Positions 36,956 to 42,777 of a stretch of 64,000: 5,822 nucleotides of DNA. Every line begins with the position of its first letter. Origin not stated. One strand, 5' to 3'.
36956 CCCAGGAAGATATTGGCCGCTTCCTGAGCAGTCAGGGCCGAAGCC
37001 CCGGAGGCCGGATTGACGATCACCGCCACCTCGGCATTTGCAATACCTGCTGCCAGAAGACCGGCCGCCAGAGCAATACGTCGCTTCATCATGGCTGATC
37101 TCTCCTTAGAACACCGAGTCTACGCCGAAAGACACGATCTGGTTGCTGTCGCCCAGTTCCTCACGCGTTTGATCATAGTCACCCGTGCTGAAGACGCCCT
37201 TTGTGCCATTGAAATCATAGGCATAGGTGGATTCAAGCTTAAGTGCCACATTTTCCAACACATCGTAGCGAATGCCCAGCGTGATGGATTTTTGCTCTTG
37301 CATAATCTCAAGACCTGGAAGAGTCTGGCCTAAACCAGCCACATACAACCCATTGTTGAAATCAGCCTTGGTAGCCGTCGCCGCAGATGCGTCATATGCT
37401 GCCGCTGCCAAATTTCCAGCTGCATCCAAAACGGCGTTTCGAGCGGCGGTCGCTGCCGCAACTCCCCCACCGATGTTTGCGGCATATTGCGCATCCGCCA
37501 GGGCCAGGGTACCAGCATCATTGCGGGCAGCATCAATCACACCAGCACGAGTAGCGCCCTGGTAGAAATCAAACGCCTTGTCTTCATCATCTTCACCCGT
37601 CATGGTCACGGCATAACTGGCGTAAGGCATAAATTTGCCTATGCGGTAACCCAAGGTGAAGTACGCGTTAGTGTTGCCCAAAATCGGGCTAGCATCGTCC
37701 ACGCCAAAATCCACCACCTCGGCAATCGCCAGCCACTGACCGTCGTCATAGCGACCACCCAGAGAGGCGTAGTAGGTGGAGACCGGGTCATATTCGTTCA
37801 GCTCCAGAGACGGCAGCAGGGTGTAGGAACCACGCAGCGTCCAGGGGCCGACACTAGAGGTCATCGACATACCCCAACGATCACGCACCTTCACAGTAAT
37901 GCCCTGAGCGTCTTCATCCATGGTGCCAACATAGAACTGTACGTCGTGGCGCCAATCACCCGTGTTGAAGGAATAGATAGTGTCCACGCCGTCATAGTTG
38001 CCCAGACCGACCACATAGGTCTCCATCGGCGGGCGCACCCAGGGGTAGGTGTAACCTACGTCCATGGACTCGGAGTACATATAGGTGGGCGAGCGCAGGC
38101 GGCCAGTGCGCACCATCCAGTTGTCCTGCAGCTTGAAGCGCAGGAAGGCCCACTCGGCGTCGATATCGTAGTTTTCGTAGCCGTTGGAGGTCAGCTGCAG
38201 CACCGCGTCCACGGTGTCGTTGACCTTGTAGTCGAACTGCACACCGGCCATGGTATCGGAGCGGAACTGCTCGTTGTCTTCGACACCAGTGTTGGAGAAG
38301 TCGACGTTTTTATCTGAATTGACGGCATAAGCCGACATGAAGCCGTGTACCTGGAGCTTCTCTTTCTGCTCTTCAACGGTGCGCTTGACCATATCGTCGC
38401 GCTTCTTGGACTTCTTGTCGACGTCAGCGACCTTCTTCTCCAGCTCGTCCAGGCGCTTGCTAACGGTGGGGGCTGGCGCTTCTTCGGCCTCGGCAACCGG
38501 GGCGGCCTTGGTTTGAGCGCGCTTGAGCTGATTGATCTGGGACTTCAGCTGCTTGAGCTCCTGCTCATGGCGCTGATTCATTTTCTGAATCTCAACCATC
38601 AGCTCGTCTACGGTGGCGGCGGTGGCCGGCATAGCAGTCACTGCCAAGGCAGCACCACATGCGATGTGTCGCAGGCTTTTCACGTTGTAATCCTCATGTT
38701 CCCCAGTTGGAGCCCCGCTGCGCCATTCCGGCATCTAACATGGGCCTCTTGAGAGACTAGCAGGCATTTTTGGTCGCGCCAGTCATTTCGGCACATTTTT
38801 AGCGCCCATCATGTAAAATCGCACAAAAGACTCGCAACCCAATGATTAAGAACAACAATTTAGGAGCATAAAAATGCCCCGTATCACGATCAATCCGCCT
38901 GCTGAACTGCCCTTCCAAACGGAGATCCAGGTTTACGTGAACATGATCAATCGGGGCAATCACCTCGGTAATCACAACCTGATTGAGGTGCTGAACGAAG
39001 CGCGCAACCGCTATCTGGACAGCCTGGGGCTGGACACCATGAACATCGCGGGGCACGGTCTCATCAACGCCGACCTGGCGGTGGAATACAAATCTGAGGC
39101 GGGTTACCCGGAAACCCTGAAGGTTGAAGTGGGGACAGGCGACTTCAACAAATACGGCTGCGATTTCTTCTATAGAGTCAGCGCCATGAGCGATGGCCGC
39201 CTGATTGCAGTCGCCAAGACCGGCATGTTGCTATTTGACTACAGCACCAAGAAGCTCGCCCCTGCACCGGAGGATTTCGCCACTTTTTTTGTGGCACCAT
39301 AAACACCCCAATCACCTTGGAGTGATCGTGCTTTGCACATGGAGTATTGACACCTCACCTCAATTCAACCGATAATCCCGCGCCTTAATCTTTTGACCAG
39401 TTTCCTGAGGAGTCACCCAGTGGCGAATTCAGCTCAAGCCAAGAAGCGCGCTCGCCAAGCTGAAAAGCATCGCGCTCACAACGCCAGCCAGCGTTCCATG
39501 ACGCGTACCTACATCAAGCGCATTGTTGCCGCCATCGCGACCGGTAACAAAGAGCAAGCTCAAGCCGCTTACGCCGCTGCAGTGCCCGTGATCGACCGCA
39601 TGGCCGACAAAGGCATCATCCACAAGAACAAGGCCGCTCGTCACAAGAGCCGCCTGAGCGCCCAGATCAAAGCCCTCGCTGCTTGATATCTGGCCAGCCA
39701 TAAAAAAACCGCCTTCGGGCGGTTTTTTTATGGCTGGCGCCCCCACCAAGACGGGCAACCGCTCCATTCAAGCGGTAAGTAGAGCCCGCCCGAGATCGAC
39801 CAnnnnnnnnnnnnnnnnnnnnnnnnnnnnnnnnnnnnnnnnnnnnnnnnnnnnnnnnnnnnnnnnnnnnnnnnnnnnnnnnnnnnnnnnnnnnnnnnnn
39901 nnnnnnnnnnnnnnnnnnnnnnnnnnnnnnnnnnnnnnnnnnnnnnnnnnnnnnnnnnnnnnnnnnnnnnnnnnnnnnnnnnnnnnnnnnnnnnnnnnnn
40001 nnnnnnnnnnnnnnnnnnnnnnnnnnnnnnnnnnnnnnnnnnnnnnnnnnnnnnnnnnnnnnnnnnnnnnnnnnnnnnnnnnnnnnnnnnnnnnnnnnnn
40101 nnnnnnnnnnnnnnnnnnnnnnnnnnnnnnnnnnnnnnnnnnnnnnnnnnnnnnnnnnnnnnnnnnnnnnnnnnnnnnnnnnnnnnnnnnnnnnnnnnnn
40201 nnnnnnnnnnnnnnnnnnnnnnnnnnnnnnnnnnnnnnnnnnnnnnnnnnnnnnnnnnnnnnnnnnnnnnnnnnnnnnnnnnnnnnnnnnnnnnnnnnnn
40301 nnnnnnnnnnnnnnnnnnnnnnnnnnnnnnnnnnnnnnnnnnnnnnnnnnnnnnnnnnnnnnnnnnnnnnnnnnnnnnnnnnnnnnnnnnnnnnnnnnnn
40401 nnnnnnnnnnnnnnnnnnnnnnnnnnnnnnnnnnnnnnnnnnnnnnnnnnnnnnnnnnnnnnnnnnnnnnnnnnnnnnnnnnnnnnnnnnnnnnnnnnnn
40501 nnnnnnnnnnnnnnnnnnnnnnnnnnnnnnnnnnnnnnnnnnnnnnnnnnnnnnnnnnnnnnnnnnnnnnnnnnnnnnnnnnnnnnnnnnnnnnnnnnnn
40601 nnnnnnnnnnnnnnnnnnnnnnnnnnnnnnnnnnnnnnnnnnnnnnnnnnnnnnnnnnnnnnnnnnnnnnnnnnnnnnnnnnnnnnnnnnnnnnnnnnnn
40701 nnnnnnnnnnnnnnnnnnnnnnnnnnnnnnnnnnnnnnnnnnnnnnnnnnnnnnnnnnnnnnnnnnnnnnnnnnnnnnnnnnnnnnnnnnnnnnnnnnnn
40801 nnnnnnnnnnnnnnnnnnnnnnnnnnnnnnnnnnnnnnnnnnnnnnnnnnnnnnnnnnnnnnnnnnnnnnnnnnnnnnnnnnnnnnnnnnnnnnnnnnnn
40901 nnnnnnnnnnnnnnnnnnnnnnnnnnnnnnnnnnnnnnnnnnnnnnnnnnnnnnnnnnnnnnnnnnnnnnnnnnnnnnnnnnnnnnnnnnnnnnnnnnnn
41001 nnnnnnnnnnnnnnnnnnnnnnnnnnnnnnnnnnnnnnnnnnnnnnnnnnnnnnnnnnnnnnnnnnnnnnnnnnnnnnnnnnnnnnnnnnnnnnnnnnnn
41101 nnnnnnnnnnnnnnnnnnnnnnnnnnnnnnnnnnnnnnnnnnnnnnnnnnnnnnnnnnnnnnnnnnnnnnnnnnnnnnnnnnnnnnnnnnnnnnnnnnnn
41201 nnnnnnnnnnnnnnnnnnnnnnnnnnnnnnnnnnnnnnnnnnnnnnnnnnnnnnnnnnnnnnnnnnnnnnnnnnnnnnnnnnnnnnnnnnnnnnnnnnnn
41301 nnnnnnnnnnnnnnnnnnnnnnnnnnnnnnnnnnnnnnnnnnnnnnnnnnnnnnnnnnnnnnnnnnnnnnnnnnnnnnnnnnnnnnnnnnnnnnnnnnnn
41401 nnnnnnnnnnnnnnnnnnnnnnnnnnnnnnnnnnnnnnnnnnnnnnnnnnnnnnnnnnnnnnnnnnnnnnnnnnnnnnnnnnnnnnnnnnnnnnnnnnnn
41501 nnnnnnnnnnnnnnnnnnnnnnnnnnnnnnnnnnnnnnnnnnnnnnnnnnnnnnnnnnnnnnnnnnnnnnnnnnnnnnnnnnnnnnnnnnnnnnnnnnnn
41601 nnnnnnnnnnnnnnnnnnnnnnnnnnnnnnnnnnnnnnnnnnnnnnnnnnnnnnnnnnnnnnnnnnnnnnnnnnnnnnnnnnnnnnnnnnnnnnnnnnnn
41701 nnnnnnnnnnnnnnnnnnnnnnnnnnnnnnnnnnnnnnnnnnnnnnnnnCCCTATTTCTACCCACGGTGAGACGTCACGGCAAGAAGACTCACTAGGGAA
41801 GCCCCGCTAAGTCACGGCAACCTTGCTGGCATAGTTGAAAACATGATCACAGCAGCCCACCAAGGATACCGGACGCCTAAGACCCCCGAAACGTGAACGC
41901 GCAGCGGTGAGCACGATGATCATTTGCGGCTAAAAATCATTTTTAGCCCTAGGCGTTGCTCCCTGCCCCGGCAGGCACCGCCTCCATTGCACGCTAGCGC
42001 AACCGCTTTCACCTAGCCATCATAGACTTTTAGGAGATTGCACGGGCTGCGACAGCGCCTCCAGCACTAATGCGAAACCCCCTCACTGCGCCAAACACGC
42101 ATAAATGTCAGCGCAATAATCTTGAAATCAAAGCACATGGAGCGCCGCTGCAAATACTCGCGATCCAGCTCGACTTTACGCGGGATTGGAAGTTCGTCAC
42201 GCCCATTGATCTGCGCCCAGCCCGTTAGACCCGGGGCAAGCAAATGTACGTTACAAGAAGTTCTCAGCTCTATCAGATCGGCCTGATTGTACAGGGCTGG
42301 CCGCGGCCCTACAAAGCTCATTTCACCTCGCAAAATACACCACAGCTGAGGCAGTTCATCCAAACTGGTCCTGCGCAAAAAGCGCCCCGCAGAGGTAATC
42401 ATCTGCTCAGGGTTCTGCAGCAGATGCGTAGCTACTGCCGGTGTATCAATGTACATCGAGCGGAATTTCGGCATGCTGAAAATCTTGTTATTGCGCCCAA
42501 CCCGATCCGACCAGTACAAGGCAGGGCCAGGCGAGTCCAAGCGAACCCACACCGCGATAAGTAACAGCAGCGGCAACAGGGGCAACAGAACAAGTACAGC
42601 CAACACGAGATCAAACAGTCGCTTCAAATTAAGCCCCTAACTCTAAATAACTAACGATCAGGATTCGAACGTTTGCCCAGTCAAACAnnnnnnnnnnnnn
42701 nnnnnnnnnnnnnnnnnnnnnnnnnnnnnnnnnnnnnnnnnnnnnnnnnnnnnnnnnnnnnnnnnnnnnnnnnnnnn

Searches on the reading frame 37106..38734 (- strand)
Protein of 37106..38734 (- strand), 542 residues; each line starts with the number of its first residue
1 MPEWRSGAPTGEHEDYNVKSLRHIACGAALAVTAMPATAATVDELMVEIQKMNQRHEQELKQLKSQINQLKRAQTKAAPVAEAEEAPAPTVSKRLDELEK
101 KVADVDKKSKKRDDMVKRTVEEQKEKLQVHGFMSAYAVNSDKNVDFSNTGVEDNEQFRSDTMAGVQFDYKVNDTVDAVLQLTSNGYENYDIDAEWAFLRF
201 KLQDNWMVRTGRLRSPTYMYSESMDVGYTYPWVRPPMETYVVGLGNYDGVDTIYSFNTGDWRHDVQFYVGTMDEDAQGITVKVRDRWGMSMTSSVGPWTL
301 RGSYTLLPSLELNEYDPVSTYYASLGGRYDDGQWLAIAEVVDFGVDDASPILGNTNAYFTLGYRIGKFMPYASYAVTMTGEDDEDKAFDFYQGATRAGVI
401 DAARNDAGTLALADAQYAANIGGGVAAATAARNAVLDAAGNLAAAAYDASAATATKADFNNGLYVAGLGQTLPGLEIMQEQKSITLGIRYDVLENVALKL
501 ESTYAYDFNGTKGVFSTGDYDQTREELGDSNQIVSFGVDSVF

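Call 7: search_protein_families(library=pfam, proteins=[window:37106-38734:-])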
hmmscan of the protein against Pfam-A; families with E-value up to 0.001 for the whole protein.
window:37106-38734:- (542 aa): 1 family
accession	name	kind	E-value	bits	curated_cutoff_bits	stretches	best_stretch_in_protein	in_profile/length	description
PF17078.10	SHE3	-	4.1e-05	23.9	30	1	50-147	125-223/228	SWI5-dependent HO expression protein 3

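Call 19: search_protein_families(library=ncbifam, proteins=[window:37106-38734:-], max_evalue=0.00001)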
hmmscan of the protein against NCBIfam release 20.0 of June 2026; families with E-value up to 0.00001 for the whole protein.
window:37106-38734:- (542 aa): 0 families

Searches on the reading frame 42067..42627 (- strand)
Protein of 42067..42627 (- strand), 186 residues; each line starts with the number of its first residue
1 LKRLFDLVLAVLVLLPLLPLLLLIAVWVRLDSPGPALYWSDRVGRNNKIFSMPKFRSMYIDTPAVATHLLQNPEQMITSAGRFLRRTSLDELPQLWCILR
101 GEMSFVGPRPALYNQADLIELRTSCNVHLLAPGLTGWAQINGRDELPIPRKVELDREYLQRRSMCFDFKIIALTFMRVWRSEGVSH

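Call 19: search_protein_families(library=ncbifam, proteins=[window:42067-42627:-], max_evalue=0.00001)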
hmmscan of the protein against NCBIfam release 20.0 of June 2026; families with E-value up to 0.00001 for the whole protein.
window:42067-42627:- (186 aa): 10 families
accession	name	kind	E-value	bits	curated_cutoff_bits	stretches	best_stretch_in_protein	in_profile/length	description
TIGR03025.1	EPS_sugtrans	subfamily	1.5e-68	232.1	295.55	1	1-183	257-443/445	exopolysaccharide biosynthesis polyprenyl glycosylphosphotransferase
TIGR03023.1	WcaJ_sugtrans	equivalog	8e-61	206.7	410.75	1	1-182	262-450/453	undecaprenyl-phosphate glucose phosphotransferase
TIGR03022.1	WbaP_sugtrans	subfamily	3.7e-52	178.1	403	1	1-183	258-454/456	undecaprenyl-phosphate galactose phosphotransferase WbaP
NF052601.1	undeca_RfbP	equivalog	5.4e-44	150.3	330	1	1-176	44-233/244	undecaprenyl-phosphate galactose phosphotransferase family protein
TIGR03013.1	EpsB_2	subfamily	5.9e-41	141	393.35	1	1-178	254-436/443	TIGR03013 family XrtA/PEP-CTERM system glycosyltransferase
NF050817.1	PolSacchBiosHfsE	equivalog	5.1e-40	137.6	750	1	1-175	271-456/467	polysaccharide biosynthesis protein HfsE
NF007518.0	PRK10124.1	equivalog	1.2e-38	133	684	1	1-177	273-456/464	undecaprenyl-phosphate glucose phosphotransferase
NF041877.1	EPS_EpsZ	equivalog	5.8e-33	114.2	800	1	1-183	265-457/459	exopolysaccharide biosynthesis polyisoprenyl-phosphate hexose-1-phosphate transferase EpsZ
NF011751.0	PRK15204.1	equivalog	2.2e-29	102.4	907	1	1-183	279-474/476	undecaprenyl-phosphate galactose phosphotransferase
NF045514.1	glycotran_HepC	equivalog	1.7e-23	83.1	140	1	1-114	116-215/220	heterocyst development glycosyltransferase HepC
